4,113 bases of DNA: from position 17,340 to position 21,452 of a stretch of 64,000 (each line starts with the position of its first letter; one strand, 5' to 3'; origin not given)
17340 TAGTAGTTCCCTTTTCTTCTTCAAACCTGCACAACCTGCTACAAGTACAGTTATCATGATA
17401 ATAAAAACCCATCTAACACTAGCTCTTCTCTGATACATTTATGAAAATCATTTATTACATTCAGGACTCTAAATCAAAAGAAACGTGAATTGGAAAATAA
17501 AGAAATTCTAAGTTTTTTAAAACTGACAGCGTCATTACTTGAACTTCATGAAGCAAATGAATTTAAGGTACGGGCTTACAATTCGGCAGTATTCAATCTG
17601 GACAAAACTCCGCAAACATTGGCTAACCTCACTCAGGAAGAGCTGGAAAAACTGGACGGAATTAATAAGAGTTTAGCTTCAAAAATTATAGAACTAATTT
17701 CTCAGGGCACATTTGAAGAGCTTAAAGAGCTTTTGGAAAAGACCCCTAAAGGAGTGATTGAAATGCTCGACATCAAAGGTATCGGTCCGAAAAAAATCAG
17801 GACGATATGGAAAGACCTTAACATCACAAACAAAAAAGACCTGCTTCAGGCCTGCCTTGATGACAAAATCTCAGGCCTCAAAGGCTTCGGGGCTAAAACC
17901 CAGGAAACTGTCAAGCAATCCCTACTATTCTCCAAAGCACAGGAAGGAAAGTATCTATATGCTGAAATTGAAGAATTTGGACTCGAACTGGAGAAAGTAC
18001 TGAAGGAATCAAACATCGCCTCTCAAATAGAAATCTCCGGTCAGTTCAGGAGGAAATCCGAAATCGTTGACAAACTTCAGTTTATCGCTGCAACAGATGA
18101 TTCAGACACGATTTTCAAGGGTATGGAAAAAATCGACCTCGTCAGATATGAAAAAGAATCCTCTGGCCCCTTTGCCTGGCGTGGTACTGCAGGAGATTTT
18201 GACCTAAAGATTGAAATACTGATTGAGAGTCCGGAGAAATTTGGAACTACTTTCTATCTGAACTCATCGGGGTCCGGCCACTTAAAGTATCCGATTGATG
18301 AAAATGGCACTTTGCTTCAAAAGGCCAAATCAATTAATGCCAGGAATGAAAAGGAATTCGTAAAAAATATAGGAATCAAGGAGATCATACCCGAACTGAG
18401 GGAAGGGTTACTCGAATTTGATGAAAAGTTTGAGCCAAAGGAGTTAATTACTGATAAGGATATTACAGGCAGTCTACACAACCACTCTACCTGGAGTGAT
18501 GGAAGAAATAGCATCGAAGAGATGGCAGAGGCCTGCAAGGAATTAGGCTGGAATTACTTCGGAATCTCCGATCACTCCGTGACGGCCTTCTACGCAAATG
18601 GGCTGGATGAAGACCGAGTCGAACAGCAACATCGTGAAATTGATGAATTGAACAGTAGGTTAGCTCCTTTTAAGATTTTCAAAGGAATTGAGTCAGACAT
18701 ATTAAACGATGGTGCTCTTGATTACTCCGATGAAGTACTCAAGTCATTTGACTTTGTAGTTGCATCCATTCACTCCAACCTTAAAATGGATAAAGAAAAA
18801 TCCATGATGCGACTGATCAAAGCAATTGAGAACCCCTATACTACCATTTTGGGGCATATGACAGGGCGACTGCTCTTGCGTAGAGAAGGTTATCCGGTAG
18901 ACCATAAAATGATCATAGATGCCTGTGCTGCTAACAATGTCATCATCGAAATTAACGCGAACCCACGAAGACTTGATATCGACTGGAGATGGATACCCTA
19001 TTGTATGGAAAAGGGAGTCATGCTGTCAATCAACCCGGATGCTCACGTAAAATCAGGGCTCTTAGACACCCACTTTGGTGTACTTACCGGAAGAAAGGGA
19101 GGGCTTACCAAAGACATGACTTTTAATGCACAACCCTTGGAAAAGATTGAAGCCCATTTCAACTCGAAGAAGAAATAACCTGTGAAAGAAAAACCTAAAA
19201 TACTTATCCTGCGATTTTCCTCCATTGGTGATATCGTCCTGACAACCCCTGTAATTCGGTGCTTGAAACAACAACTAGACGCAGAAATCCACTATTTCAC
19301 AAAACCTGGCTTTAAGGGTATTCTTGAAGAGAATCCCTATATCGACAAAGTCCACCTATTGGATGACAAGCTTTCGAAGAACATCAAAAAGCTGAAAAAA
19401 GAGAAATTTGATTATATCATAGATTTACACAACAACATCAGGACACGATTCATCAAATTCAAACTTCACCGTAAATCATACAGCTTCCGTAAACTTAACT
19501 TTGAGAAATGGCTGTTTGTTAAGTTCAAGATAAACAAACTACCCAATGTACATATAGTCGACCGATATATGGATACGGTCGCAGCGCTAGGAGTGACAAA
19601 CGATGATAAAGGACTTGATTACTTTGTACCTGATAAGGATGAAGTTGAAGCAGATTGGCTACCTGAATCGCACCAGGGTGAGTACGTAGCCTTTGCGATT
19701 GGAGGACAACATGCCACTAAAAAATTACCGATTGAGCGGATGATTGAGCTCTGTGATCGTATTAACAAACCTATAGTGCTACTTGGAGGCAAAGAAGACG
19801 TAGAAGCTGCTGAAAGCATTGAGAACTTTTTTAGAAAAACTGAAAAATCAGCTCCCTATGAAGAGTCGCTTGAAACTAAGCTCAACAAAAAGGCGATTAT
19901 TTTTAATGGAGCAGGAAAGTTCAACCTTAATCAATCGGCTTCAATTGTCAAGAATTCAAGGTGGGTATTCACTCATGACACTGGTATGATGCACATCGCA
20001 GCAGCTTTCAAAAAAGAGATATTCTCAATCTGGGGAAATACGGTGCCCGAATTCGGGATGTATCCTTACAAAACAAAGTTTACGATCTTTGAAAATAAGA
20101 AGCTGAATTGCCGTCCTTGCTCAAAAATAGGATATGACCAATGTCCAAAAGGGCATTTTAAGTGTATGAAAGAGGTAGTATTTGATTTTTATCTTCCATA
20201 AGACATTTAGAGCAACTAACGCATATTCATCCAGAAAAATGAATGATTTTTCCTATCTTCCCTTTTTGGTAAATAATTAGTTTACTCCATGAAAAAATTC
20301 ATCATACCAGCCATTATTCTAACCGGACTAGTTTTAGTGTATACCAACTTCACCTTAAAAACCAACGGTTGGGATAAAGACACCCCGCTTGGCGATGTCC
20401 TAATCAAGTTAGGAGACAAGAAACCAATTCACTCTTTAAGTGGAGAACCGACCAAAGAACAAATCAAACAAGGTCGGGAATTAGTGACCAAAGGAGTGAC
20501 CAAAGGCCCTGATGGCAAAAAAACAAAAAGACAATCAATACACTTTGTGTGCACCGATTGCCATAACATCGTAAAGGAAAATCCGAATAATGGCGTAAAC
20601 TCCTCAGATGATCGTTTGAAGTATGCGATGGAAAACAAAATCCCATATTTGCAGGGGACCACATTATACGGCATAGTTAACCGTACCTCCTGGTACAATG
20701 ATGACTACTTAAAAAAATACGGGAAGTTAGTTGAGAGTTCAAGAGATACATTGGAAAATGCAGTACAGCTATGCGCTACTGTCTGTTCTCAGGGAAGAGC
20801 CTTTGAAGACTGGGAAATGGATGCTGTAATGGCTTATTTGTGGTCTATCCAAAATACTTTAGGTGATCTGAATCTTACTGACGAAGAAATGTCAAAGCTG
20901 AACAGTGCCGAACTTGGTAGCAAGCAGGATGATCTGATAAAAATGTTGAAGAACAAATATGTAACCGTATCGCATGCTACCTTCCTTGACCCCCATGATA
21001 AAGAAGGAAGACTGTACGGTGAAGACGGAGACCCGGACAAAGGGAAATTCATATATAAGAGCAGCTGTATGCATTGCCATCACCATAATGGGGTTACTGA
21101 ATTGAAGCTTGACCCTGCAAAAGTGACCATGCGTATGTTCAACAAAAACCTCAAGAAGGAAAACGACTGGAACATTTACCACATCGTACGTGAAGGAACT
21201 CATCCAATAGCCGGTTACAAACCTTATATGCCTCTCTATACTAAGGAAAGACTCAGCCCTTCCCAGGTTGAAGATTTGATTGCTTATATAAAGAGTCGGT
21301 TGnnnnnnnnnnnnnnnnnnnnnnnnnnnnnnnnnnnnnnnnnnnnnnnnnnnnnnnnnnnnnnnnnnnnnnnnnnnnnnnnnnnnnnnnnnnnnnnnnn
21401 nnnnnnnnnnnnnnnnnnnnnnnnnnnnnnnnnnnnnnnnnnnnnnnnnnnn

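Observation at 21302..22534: Hedgehog-like architecture: a secreted glycan-binding domain followed by a terminal Hint domain, translationally coupled to a diheme cytochrome c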

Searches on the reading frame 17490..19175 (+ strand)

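Call 3: search_protein_families(library=pfam, proteins=[window:17490-19175:+], max_evalue=1)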
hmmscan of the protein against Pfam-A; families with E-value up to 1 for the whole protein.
window:17490-19175:+ (562 aa): 9 families
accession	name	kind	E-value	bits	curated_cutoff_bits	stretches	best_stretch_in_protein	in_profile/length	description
PF14716.13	HHH_8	-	1.8e-16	60.7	30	1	1-74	1-72/73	Helix-hairpin-helix domain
PF14520.12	HHH_5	-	1.8e-11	44.7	27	2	91-143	3-53/57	Helix-hairpin-helix domain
PF02811.25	PHP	-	7.2e-11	43.1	26.4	1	329-490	2-163/164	PHP domain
PF12836.13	HHH_3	-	9.2e-05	22.9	27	1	49-83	13-48/65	Helix-hairpin-helix motif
PF00633.29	HHH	-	0.0012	19.1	24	0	87-106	8-27/30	Helix-hairpin-helix motif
PF00570.28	HRDC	-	0.0023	18.3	23.8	1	78-107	32-61/68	HRDC domain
PF21757.2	DUF6870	-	0.016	15.6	24.4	1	425-457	18-50/71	Family of unknown function (DUF6870)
PF24227.1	DUF7443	-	0.09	12.9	27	1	40-63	22-45/58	Domain of unknown function (DUF7443)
PF00416.27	Ribosomal_S13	-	0.29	12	31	0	86-138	11-62/128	Ribosomal protein S13/S18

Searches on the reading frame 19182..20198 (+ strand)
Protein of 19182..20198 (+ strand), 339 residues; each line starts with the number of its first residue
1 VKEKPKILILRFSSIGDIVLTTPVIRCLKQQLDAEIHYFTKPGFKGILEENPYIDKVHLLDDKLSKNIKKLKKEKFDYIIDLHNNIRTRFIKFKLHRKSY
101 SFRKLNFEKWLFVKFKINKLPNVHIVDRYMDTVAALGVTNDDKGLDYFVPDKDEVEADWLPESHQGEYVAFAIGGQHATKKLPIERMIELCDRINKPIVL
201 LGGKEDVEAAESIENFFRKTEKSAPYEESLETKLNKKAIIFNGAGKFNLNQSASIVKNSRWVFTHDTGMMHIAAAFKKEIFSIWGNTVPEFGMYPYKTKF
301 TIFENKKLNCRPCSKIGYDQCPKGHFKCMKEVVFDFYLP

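Call 3: search_protein_families(library=pfam, proteins=[window:19182-20198:+], max_evalue=1)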
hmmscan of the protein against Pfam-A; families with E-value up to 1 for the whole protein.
window:19182-20198:+ (339 aa): 2 families
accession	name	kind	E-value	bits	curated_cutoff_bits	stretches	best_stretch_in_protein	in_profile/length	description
PF01075.23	Glyco_transf_9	-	6.5e-23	81.7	22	1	68-316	5-239/247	Glycosyltransferase family 9 (heptosyltransferase)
PF01116.26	F_bP_aldolase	-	0.15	12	25.5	1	167-251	167-231/277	Fructose-bisphosphate aldolase class-II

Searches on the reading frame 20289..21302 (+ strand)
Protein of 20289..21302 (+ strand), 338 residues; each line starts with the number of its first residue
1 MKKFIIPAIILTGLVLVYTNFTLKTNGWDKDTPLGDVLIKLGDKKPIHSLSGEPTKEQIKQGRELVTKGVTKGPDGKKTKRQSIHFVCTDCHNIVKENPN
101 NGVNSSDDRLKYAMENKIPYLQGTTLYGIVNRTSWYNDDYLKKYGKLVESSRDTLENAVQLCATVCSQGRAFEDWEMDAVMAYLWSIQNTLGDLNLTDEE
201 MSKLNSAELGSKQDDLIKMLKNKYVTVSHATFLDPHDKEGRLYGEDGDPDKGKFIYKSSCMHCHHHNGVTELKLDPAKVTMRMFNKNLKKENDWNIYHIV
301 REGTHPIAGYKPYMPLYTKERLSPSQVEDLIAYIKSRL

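Call 3: search_protein_families(library=pfam, proteins=[window:20289-21302:+], max_evalue=1)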
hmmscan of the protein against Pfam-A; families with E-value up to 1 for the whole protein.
window:20289-21302:+ (338 aa): 7 families
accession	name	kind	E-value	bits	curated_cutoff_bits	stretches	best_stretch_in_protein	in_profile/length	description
PF00034.26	Cytochrom_C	-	6.9e-12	47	21.3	2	250-336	2-88/90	Cytochrome c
PF13442.11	Cytochrome_CBB3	-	2.1e-09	38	27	1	248-334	2-68/68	Cytochrome C oxidase, cbb3-type, subunit III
PF10058.14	Zn_ribbon_10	-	0.0034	17.6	24.2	1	260-280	25-44/54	ER junction formation factor lunapark, zinc ribbon finger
PF14522.11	Cytochrome_C7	-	0.0041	17.3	24.8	0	82-95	10-23/67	Cytochrome c7 and related cytochrome c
PF14495.11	Cytochrom_C550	-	0.19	11.9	27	0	250-271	27-47/136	Cytochrome c-550 domain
PF14376.11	Haem_bd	-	0.22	11.9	27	0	242-267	24-49/133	Haem-binding domain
PF12419.13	DUF3670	-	0.26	11.4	27.6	1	170-228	57-107/136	SNF2 Helicase protein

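Call 4: search_protein_families(library=ncbifam, proteins=[window:20289-21302:+], max_evalue=1)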
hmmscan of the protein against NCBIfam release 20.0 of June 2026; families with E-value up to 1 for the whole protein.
window:20289-21302:+ (338 aa): 9 families
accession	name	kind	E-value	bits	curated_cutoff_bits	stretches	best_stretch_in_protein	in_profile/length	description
NF050122.1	bc1_QcrC_actin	exception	1.2e-05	24.8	200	1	238-336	127-210/253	cytochrome bc1 complex diheme cytochrome c subunit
TIGR02603.1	CxxCH_TIGR02603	domain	0.00031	20.7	68.15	1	247-267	1-21/134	putative heme-binding domain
NF045930.1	Cytc6PetJCyano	equivalog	0.00062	19.7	135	1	248-335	27-103/110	cytochrome c6 PetJ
TIGR00782.1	ccoP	equivalog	0.0039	16.6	179.95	1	250-336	204-280/285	cytochrome-c oxidase, cbb3-type subunit III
NF011054.0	PRK14486.1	equivalog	0.0078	15.7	447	1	251-336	217-289/294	putative bifunctional cbb3-type cytochrome c oxidase subunit II/cytochrome c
TIGR02162.1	torC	equivalog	0.054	12.7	478.2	1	87-265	168-338/387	pentaheme c-type cytochrome TorC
NF045713.1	CxxCH_16_HmcA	equivalog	0.066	11.8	400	0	245-286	99-140/541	sulfate respiration complex hexadecaheme cytochrome HmcA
TIGR03045.1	PS_II_C550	equivalog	0.24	11.1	177.75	0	250-271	52-72/159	photosystem II cytochrome c-550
TIGR04485.1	thiosulf_SoxX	equivalog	0.35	11.6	61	0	258-336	3-77/78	sulfur oxidation c-type cytochrome SoxX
